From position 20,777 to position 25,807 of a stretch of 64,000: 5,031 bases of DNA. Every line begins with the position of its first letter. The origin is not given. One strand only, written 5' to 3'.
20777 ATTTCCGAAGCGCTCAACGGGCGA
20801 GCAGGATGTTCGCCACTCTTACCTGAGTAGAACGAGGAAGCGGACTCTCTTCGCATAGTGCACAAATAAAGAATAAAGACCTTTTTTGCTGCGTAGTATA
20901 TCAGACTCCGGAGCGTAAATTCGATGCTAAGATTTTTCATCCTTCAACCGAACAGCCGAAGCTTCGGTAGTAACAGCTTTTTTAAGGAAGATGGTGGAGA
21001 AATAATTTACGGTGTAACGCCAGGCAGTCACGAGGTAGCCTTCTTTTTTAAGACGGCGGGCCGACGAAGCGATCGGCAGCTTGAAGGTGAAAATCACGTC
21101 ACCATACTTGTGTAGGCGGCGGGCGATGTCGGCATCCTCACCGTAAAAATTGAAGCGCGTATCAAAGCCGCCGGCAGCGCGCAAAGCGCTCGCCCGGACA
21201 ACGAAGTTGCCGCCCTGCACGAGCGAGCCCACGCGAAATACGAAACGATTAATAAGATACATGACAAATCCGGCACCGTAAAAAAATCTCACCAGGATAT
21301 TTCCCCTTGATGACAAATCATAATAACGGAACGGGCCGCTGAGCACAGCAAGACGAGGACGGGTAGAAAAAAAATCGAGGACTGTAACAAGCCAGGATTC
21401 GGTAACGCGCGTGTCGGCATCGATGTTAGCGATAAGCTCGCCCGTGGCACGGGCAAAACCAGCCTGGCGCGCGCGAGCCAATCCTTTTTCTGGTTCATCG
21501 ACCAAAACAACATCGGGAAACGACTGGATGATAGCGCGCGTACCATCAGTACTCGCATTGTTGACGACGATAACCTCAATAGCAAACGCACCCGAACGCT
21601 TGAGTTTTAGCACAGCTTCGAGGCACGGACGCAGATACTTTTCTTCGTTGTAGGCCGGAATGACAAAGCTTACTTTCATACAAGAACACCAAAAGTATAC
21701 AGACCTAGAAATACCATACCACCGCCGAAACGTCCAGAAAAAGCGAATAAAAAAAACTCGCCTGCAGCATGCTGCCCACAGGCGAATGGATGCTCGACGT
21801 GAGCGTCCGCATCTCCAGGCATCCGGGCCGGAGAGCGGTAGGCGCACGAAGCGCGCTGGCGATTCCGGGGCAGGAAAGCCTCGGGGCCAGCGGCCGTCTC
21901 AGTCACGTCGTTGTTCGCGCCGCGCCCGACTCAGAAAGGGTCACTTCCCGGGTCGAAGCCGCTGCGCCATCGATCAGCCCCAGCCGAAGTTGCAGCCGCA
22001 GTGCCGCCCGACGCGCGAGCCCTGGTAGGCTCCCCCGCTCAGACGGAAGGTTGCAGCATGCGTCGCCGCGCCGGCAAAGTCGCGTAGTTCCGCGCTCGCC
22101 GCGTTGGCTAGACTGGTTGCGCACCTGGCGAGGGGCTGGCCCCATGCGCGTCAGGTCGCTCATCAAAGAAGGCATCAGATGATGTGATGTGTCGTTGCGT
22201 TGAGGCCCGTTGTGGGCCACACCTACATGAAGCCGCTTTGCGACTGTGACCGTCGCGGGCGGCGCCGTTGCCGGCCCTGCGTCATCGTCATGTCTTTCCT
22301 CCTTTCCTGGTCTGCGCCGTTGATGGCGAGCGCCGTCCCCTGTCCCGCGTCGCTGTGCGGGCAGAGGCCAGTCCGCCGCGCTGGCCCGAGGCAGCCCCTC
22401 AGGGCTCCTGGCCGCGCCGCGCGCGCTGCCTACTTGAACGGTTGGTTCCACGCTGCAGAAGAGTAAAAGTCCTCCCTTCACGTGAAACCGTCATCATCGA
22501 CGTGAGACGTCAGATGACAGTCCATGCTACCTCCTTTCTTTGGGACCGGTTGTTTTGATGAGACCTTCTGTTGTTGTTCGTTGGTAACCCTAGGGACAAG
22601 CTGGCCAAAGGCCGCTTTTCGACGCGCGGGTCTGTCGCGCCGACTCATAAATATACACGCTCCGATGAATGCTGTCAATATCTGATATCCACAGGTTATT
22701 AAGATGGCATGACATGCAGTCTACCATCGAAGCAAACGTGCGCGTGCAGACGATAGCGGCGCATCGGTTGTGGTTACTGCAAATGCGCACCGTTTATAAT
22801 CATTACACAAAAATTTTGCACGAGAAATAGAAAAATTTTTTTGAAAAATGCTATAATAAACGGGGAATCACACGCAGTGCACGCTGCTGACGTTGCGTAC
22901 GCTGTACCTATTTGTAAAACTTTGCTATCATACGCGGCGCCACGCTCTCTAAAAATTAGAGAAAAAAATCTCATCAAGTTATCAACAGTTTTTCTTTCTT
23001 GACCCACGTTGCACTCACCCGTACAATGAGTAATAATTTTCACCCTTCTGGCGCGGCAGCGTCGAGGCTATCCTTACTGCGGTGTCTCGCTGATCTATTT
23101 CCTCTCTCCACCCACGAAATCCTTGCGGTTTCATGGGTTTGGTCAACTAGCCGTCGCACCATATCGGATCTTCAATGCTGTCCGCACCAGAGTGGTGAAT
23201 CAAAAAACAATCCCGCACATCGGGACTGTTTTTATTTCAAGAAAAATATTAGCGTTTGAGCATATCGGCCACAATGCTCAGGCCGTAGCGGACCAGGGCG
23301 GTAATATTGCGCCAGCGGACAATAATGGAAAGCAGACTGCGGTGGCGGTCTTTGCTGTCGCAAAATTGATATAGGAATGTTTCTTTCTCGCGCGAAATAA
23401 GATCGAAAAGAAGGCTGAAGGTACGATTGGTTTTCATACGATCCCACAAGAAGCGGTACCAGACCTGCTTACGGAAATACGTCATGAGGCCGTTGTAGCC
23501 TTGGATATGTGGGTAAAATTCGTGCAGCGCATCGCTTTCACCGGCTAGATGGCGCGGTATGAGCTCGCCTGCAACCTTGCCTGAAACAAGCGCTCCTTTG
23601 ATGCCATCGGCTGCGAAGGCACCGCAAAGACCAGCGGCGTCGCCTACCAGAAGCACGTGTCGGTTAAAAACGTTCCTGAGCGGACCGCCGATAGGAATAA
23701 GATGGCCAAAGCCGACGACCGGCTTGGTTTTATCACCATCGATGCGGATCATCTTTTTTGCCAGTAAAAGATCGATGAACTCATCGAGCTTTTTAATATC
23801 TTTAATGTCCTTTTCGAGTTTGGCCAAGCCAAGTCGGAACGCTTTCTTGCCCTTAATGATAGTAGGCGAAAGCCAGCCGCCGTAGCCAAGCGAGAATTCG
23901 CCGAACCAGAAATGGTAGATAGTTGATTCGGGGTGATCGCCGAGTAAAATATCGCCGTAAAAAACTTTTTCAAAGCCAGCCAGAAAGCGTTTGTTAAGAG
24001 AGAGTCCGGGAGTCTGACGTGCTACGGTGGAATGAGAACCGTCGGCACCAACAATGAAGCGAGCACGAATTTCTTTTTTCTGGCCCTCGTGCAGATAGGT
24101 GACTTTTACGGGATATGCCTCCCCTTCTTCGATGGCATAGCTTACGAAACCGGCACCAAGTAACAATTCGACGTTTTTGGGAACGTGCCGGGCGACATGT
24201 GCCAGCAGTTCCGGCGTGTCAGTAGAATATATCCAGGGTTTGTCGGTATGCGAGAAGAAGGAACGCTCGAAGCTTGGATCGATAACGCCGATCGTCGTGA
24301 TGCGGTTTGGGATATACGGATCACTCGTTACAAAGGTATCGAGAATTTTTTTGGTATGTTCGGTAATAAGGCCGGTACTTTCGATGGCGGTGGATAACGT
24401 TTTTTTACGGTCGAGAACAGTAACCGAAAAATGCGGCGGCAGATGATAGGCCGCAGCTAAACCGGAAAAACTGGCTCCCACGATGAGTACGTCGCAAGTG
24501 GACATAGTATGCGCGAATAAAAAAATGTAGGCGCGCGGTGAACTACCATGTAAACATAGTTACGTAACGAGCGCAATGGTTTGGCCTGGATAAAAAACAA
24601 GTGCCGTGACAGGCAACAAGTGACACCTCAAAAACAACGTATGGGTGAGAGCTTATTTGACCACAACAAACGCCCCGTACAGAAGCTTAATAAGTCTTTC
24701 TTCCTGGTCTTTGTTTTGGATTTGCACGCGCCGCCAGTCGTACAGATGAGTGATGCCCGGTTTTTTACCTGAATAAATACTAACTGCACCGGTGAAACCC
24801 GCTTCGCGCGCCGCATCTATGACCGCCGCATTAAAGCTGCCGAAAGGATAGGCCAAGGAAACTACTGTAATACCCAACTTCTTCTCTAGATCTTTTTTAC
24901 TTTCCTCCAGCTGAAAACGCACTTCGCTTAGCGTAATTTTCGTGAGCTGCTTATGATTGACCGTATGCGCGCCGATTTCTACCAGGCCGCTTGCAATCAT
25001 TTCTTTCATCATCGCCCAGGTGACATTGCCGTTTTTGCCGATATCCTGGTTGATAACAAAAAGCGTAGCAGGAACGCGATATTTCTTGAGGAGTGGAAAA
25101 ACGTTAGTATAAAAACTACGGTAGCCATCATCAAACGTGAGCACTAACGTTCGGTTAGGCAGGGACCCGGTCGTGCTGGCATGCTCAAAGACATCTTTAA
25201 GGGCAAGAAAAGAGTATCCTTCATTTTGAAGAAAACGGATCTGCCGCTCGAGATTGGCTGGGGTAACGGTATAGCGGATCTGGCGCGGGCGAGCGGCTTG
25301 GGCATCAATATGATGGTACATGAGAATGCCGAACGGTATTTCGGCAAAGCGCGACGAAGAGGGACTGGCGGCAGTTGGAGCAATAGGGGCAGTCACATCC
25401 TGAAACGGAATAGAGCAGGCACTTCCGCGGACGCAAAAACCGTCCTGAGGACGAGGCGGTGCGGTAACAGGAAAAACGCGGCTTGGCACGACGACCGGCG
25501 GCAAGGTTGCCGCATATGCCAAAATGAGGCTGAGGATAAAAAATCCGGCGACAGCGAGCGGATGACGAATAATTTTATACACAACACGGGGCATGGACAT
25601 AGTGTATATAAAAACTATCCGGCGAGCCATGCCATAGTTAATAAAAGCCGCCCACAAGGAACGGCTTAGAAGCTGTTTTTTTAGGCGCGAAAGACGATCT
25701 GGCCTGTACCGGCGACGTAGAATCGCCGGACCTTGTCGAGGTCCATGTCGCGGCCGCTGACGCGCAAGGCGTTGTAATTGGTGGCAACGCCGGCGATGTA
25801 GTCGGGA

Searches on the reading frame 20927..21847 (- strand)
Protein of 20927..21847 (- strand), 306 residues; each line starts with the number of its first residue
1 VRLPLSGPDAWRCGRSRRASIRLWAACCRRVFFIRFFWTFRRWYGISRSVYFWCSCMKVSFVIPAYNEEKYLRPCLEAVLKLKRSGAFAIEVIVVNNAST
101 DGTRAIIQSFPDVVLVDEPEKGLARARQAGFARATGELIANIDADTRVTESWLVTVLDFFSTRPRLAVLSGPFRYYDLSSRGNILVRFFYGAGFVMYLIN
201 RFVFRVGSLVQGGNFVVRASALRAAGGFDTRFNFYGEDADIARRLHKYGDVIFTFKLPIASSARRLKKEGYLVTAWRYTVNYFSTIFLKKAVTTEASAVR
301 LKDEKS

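Call 17: search_protein_families(library=pfam, proteins=[window:20927-21847:-], max_evalue=0.001)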
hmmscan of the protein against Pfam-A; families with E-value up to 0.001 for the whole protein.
window:20927-21847:- (306 aa): 5 families
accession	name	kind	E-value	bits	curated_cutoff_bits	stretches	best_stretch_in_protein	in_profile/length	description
PF00535.33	Glycos_transf_2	-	6.6e-30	104.7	23.3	1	60-223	1-165/168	Glycosyl transferase family 2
PF13641.12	Glyco_tranf_2_3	-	1.1e-12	48.9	27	1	59-249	3-198/230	Glycosyltransferase like family 2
PF13632.12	Glyco_trans_2_3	-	1.2e-11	45.3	27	1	139-252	2-113/198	Glycosyl transferase family group 2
PF10111.15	Glyco_tranf_2_2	-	1.5e-10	41.5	27.3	1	60-249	1-203/276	Glycosyltransferase like family 2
PF13506.12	Glyco_transf_21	-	6.1e-05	23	21.7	1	129-252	24-144/174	Glycosyl transferase family 21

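Call 90: search_protein_families(library=ncbifam, proteins=[window:20927-21847:-], max_evalue=0.00001)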
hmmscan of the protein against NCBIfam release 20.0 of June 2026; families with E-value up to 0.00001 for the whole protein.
window:20927-21847:- (306 aa): 15 families
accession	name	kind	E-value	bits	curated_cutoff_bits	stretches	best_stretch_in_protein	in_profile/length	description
TIGR04283.1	glyco_like_mftF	equivalog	1.9e-22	79.9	182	1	59-280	1-203/221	TIGR04283 family arsenosugar biosynthesis glycosyltransferase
TIGR03965.1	mycofact_glyco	equivalog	1.7e-20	73.3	280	1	57-250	74-268/467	mycofactocin biosynthesis glycosyltransferase MftF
NF038302.1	EPS_HpsE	equivalog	1.7e-18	66.7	300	1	58-171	2-122/307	hormogonium polysaccharide biosynthesis glycosyltransferase HpsE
NF041875.1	EPS_EpsD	equivalog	2.5e-18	66.6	370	1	59-280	1-225/325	exopolysaccharide biosynthesis glycosyltransferase EpsD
NF007482.0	PRK10073.1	equivalog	3e-15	56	423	1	56-158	5-108/334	glycosyltransferase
TIGR03937.1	PgaC_IcaA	equivalog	5.3e-15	55.3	422.3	1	55-247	43-235/407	poly-beta-1,6-N-acetyl-D-glucosamine synthase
NF041394.1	GtaseAglG_Halo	equivalog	5.6e-10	39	440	1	57-186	1-132/304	glucosyl-dolichyl phosphate glucuronosyltransferase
TIGR03111.1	glyc2_xrt_Gpos1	hypoth_equivalog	1.7e-09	37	363.95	1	56-171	48-167/439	TIGR03111 family XrtG-associated glycosyltransferase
NF047683.1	TeichurnBiosyTuaG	equivalog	3e-08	33.6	400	1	58-163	7-114/252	teichuronic acid biosynthesis protein TuaG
NF045692.1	OglycostaseCruG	equivalog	7.6e-08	31.7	600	1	56-249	40-242/386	2'-O-glycosyltransferase CruG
NF038299.1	EPS_HpsN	equivalog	1.4e-07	30.8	425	1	58-171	2-117/317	hormogonium polysaccharide biosynthesis glycosyltransferase HpsN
NF010496.0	PRK13915.1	equivalog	3e-07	29.8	262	1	57-157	31-138/307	glucosyl-3-phosphoglycerate synthase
TIGR03469.1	HpnB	hypoth_equivalog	3.2e-07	29.7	379.25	1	31-111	16-96/386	hopene-associated glycosyltransferase HpnB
TIGR04195.1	S_glycosyl_SunS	equivalog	8.4e-06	24.9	350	0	63-151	63-147/421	SunS family peptide S-glycosyltransferase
NF007986.1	PRK10714.1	equivalog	9.8e-06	24.8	529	0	57-147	6-102/316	undecaprenyl-phosphate 4-deoxy-4-formamido-L-arabinose transferase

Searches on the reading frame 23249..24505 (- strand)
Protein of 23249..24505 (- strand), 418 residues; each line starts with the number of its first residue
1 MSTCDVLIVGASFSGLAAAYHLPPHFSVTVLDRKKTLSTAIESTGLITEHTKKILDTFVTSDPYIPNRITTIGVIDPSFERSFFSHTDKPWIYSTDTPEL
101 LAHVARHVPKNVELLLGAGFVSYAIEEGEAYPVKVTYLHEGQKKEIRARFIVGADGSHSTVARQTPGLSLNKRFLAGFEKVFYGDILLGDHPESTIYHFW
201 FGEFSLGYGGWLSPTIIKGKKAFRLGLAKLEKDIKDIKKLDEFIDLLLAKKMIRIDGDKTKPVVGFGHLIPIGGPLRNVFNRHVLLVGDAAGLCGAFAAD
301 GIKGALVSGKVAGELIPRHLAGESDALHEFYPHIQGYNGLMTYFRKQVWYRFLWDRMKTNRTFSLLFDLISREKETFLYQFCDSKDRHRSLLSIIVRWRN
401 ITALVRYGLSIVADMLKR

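Call 7: search_protein_families(library=pfam, proteins=[window:23249-24505:-], max_evalue=0.001)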
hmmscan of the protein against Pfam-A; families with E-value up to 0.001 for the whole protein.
window:23249-24505:- (418 aa): 3 families
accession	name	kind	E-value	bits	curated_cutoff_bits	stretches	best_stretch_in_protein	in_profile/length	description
PF01494.25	FAD_binding_3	-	9.9e-11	41.9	22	1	4-165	2-167/349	FAD binding domain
PF01266.30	DAO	-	4.2e-05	23.7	27.9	1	5-50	1-49/353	FAD dependent oxidoreductase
PF13450.12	NAD_binding_8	-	0.00012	22.7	21.9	1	8-43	1-37/68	NAD(P)-binding Rossmann-like domain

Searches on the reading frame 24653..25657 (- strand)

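Call 17: search_protein_families(library=pfam, proteins=[window:24653-25657:-], max_evalue=0.001)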
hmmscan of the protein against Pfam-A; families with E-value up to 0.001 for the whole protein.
window:24653-25657:- (334 aa): 1 family
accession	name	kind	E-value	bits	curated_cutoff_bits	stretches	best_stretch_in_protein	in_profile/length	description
PF01522.26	Polysacc_deac_1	-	5.1e-34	117.4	23.1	1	166-290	4-123/124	Polysaccharide deacetylase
